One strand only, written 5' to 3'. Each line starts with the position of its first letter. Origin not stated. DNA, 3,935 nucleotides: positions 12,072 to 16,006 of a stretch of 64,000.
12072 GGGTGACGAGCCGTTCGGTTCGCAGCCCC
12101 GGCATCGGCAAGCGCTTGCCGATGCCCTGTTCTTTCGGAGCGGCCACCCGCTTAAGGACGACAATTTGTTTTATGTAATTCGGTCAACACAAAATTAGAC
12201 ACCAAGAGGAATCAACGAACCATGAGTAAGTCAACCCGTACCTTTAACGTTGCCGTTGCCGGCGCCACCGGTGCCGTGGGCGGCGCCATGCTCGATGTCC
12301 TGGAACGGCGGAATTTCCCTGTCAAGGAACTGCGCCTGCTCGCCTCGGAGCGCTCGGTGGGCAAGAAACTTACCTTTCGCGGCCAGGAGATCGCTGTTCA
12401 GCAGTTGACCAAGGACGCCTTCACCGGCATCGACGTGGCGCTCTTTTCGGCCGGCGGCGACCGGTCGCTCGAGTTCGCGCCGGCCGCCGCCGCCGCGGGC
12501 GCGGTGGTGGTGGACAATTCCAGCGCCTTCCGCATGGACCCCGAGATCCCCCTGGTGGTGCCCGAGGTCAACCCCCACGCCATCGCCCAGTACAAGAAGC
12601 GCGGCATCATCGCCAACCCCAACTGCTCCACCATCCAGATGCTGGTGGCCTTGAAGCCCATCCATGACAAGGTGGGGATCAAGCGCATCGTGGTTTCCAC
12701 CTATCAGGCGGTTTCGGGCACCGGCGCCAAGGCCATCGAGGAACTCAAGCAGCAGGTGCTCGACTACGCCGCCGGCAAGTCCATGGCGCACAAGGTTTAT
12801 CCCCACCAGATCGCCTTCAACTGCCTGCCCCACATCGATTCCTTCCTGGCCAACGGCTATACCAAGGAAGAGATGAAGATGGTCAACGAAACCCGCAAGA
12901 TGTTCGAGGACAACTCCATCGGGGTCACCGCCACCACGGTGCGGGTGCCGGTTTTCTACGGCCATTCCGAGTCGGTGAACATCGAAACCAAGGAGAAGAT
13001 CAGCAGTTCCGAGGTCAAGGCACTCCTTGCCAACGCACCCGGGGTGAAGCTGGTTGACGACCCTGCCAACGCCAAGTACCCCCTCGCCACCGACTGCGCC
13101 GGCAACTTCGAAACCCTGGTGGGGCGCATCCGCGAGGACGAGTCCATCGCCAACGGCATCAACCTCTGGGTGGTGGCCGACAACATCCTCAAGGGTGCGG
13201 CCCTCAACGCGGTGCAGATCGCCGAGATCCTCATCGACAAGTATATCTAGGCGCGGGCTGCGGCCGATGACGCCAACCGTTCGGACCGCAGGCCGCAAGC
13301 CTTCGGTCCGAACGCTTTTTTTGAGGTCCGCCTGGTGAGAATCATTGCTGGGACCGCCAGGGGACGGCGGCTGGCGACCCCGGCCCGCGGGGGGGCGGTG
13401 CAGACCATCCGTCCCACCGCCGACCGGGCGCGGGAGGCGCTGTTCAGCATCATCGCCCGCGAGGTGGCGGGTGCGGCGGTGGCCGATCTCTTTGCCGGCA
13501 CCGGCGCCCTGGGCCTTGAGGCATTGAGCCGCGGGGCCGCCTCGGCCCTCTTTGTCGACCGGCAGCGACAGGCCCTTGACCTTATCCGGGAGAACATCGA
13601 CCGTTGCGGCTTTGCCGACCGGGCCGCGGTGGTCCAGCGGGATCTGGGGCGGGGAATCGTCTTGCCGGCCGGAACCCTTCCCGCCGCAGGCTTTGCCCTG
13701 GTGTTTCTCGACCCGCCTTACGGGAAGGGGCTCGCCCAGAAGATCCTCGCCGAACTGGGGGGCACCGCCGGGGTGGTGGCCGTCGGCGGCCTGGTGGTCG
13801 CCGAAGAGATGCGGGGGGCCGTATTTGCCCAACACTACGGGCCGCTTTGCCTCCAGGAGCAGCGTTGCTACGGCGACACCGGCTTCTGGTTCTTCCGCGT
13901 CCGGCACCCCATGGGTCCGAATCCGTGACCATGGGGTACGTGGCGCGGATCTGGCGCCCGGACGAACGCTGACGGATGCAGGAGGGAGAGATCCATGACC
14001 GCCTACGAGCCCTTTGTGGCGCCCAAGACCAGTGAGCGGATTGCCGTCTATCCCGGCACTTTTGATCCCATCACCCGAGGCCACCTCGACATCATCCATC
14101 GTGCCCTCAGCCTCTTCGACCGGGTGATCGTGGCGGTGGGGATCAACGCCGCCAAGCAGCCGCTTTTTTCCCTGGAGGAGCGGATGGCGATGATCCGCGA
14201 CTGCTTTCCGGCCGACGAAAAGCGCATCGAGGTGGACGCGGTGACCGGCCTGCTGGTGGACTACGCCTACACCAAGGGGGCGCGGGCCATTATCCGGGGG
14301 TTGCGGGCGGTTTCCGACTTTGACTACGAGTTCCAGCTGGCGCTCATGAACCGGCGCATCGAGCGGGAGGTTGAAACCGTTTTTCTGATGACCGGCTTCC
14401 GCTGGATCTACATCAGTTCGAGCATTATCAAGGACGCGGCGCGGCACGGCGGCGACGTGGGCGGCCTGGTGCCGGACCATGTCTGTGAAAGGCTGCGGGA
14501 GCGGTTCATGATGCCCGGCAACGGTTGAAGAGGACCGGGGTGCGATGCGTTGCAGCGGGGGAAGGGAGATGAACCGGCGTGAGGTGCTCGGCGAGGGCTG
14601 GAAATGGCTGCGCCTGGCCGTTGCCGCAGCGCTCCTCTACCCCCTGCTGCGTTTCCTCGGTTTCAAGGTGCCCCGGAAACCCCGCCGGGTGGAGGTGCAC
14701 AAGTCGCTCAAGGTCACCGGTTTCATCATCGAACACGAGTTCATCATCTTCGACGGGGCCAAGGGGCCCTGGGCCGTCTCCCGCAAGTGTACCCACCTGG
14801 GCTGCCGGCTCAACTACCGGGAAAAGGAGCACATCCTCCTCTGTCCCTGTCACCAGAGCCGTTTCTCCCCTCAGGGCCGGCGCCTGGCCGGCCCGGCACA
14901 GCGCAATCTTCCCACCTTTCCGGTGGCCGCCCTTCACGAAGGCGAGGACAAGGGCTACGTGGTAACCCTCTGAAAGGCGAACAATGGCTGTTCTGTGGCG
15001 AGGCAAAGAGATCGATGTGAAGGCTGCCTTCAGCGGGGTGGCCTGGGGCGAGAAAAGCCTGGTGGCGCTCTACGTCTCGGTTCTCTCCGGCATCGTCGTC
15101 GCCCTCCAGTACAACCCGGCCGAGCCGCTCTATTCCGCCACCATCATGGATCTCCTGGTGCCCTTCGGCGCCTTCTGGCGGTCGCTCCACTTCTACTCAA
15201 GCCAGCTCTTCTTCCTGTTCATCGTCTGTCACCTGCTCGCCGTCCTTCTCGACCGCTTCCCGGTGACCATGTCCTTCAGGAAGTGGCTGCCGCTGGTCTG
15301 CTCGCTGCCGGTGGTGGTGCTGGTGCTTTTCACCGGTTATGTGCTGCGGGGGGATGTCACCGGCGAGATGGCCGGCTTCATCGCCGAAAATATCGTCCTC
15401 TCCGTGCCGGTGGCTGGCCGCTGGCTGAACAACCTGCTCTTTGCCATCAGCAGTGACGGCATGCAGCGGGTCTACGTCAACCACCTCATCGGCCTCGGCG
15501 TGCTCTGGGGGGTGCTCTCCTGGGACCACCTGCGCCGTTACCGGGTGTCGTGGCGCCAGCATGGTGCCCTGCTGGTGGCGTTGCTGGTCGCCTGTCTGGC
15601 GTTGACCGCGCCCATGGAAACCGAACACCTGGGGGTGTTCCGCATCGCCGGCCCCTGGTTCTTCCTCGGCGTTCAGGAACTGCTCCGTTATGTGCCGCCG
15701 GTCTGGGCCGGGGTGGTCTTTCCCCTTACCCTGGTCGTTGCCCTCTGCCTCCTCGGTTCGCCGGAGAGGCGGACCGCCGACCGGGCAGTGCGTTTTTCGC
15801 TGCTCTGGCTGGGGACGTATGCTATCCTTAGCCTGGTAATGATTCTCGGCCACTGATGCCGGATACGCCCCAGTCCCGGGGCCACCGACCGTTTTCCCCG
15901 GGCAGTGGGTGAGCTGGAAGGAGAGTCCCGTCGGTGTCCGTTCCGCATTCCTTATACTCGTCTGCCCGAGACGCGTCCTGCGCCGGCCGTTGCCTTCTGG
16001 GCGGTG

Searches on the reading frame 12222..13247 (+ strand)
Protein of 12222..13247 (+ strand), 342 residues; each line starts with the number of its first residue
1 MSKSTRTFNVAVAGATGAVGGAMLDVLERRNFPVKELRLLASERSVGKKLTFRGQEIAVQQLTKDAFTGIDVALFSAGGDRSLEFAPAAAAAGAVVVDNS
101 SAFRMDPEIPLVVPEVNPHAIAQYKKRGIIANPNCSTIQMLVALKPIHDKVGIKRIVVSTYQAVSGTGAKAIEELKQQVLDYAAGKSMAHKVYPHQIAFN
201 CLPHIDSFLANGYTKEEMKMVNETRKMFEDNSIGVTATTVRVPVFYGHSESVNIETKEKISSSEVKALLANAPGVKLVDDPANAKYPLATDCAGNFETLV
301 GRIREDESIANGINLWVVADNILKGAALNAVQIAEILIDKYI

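Call 38: list_cluster_members(proteins=[P0001, window:12222-13247:+])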
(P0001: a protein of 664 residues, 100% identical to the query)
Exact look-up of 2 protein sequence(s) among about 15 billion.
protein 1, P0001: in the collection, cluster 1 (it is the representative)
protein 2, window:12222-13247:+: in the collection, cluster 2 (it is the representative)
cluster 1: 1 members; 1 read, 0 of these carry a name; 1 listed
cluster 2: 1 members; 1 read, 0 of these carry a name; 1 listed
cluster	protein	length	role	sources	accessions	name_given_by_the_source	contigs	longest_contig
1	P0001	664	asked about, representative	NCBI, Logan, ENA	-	-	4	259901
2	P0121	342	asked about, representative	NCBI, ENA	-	-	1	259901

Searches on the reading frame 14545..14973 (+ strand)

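Call 78: search_protein_families(library=ncbifam, proteins=[window:14545-14973:+], max_evalue=1e-10)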
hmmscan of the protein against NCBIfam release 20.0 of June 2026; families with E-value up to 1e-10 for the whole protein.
window:14545-14973:+ (142 aa): 3 families
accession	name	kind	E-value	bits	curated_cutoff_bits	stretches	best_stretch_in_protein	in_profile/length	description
NF050121.1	bc1_QcrA_actin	exception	9.1e-15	55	275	1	74-133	239-301/319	cytochrome bc1 complex Rieske iron-sulfur subunit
NF045928.1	Cytb6fFeSPetC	equivalog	9.1e-13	48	250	1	72-125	98-151/179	cytochrome b6-f complex iron-sulfur subunit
NF010001.0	PRK13474.1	subfamily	4.1e-12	45.8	154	1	66-123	89-148/178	cytochrome b6-f complex iron-sulfur subunit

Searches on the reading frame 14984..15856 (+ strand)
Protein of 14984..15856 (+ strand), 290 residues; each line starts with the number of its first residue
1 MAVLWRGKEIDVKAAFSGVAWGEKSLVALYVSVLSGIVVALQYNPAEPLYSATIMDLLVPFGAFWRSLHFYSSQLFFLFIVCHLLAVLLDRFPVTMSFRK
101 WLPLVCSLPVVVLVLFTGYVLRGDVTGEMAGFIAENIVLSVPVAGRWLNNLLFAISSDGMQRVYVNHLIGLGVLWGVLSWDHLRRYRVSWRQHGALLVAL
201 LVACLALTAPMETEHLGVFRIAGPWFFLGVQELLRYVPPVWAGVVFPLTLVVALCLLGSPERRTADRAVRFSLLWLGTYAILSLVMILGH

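Call 4: search_protein_families(library=pfam, proteins=[window:14984-15856:+], max_evalue=0.01)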
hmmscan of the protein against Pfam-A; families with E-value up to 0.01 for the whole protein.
window:14984-15856:+ (290 aa): 4 families
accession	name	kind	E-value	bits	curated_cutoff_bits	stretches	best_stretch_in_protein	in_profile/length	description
PF00033.24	Cytochrome_B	-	1.7e-11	44.8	27.2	1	21-169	16-169/189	Cytochrome b/b6/petB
PF13631.11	Cytochrom_B_N_2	-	5.3e-10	39.9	27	1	75-183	2-113/169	Cytochrome b(N-terminal)/b6/petB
PF14358.11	DUF4405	-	0.00024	22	26.7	1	26-85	7-63/66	Domain of unknown function (DUF4405)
PF01292.26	Ni_hydr_CYTB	-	0.00034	20.9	30.1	1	27-92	109-167/179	Prokaryotic cytochrome b561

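Call 6: search_protein_families(library=ncbifam, proteins=[window:14984-15856:+], max_evalue=0.001)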
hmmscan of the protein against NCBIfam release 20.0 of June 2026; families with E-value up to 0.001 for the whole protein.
window:14984-15856:+ (290 aa): 4 families
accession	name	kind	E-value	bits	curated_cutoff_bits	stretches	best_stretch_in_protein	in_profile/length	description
NF040969.1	cytb_ExtP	equivalog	2.6e-18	66.6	290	1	21-187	27-198/205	selenite/tellurite reduction operon b-type cytochrome ExtP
NF002990.0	PRK03735.1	subfamily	5.4e-10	39.4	325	1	22-171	45-199/223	cytochrome b6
NF041076.1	cyt_b_SoxC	equivalog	1.1e-06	27.8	740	1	28-182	37-191/542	proton pump complex cytochrome B SoxC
NF050120.1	bc1_QcrB_actin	exception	3.9e-05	22.7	500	1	57-171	83-200/458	cytochrome bc1 complex cytochrome b subunit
